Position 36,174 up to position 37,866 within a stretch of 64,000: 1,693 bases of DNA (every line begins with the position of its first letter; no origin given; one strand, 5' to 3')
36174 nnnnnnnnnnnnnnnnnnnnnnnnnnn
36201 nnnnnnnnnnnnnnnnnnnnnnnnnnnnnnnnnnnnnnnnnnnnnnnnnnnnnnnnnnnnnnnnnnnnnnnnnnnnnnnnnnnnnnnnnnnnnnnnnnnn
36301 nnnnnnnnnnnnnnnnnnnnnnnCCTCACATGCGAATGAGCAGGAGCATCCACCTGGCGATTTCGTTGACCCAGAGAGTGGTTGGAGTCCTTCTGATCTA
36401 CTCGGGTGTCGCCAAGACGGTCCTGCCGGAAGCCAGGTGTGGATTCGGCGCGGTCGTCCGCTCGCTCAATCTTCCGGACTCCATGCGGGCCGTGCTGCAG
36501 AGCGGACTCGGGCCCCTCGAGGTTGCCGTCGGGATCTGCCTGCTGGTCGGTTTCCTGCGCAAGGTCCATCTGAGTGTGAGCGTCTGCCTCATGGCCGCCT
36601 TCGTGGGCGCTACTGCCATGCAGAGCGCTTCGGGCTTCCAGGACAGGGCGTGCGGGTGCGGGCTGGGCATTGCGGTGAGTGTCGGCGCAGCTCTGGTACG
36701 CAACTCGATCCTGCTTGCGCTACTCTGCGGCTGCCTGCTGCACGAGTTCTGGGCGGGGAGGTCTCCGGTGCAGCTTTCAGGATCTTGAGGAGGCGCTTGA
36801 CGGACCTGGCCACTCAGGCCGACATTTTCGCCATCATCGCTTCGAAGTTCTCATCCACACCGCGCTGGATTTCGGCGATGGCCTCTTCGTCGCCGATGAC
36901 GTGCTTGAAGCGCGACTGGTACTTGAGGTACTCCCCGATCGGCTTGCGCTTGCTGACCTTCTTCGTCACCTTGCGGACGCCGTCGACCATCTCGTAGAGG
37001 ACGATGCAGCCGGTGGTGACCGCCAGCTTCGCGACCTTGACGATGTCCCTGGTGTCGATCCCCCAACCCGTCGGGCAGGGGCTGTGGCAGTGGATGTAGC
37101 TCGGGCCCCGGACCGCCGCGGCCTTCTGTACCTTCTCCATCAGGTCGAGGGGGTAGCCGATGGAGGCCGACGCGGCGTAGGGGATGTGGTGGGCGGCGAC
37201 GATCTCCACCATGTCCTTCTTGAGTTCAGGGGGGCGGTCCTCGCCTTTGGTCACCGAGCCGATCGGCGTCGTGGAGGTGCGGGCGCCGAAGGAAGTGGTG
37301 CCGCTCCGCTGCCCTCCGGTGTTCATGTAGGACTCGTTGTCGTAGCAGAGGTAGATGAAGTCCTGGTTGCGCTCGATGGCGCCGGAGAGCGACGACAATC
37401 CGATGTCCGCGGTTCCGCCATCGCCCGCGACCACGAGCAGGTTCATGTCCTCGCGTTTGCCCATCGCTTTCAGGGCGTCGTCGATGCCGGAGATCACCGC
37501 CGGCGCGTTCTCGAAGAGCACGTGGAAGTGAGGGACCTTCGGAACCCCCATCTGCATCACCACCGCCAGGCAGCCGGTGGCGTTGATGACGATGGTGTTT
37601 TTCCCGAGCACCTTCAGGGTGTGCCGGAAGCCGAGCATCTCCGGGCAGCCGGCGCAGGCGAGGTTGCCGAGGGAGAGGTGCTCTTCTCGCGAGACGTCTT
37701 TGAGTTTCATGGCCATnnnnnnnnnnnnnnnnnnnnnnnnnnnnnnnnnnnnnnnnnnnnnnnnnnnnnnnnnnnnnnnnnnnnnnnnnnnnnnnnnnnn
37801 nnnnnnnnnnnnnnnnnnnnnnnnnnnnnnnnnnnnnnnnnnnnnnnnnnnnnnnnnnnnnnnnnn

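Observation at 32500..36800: Lower-GC (about 55%) four-gene island: Cys-containing ECF-like sigma, secreted Cys-rich protein, giant CarbopepD_reg-repeat surface protein, MauE/DoxX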

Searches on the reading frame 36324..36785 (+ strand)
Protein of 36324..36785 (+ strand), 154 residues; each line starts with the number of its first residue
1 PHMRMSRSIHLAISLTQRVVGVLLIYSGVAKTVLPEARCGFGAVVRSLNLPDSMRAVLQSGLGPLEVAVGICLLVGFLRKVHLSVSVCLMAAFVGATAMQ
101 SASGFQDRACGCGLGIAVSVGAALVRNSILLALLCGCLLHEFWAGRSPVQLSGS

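Call 7: search_protein_families(library=pfam, proteins=[window:36324-36785:+], max_evalue=1)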
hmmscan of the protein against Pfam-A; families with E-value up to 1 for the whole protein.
window:36324-36785:+ (154 aa): 4 families
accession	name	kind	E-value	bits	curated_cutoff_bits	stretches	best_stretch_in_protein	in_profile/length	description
PF07291.16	MauE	-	1.2e-16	61.6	27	1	12-139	4-127/128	Methylamine utilisation protein MauE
PF05437.17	AzlD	-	0.12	13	23.7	1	76-138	30-93/99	Branched-chain amino acid transport protein (AzlD)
PF07681.17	DoxX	-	0.36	11.9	23.6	1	19-94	8-77/85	DoxX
PF13781.11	DoxX_3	-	0.36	11.8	25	1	24-98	4-77/102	DoxX-like family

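Call 8: search_protein_families(library=ncbifam, proteins=[window:36324-36785:+], max_evalue=1)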
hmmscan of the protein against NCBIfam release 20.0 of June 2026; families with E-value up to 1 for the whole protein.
window:36324-36785:+ (154 aa): 1 family
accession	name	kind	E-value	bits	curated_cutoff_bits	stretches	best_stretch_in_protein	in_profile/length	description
NF045576.1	BT_3928_fam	equivalog_domain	1.7e-06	27.4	250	1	15-135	4-127/358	BT_3928 family protein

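Call 53: search_protein_families(library=padloc, proteins=[window:36330-36785:+], max_evalue=0.01)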
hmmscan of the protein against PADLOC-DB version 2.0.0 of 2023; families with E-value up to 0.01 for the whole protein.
window:36330-36785:+ (152 aa): 0 families

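Call 71: list_cluster_members(proteins=[P0007, P0002, window:36330-36785:+, window:31845-32327:+])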
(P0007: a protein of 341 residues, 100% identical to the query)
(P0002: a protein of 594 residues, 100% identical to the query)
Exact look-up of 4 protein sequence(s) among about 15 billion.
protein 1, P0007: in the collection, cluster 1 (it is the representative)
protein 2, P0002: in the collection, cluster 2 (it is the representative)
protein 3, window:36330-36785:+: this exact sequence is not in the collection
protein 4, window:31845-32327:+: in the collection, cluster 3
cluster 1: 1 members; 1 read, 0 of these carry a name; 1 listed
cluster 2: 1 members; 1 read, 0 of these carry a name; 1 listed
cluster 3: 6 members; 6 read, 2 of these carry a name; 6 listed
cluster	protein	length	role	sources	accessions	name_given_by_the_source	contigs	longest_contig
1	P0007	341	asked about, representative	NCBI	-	-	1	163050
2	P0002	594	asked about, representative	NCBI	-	-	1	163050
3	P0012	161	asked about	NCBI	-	-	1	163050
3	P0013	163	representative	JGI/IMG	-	uncharacterized protein YxjI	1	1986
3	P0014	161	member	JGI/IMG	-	uncharacterized protein YxjI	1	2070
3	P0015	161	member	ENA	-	-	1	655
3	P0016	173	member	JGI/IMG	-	-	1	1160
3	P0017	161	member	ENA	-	-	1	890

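Call 78: search_protein_families(library=pfam, proteins=[L087:1449-1985:-], max_evalue=0.001)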
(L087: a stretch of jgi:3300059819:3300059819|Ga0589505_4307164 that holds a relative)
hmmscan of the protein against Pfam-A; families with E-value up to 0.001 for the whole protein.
L087:1449-1985:- (179 aa): 1 family
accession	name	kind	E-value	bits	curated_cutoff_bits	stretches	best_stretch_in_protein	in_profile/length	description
PF01594.21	AI-2E_transport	-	1.1e-34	120.5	34.3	1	3-166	171-325/327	AI-2E family transporter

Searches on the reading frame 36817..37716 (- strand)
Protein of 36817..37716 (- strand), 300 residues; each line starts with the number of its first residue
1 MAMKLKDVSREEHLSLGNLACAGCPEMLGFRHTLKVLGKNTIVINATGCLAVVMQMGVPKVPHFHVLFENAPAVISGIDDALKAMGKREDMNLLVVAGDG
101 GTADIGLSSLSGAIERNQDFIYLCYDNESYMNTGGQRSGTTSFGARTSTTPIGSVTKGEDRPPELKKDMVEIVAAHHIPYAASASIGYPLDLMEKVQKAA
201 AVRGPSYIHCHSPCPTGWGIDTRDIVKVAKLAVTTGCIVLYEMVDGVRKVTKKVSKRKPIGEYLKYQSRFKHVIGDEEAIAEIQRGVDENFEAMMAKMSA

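Call 75: list_cluster_members(proteins=[window:36817-37716:-, window:36817-37710:-, window:37719-38921:-])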
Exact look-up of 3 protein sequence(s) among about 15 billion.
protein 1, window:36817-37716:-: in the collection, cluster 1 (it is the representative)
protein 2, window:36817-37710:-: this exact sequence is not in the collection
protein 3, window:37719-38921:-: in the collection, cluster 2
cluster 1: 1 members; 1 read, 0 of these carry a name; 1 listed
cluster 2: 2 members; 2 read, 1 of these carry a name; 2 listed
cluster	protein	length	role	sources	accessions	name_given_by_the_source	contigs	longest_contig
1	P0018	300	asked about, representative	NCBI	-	-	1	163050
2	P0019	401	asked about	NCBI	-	-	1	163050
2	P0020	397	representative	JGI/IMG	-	pyruvate ferredoxin oxidoreductase alpha subunit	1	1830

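Call 78: search_protein_families(library=pfam, proteins=[window:36817-37716:-], max_evalue=0.001)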
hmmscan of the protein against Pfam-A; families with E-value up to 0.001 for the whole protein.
window:36817-37716:- (300 aa): 1 family
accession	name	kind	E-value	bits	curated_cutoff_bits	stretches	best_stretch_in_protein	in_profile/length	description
PF02775.26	TPP_enzyme_C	-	2e-17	63.8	21.9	1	63-210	25-151/151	Thiamine pyrophosphate enzyme, C-terminal TPP binding domain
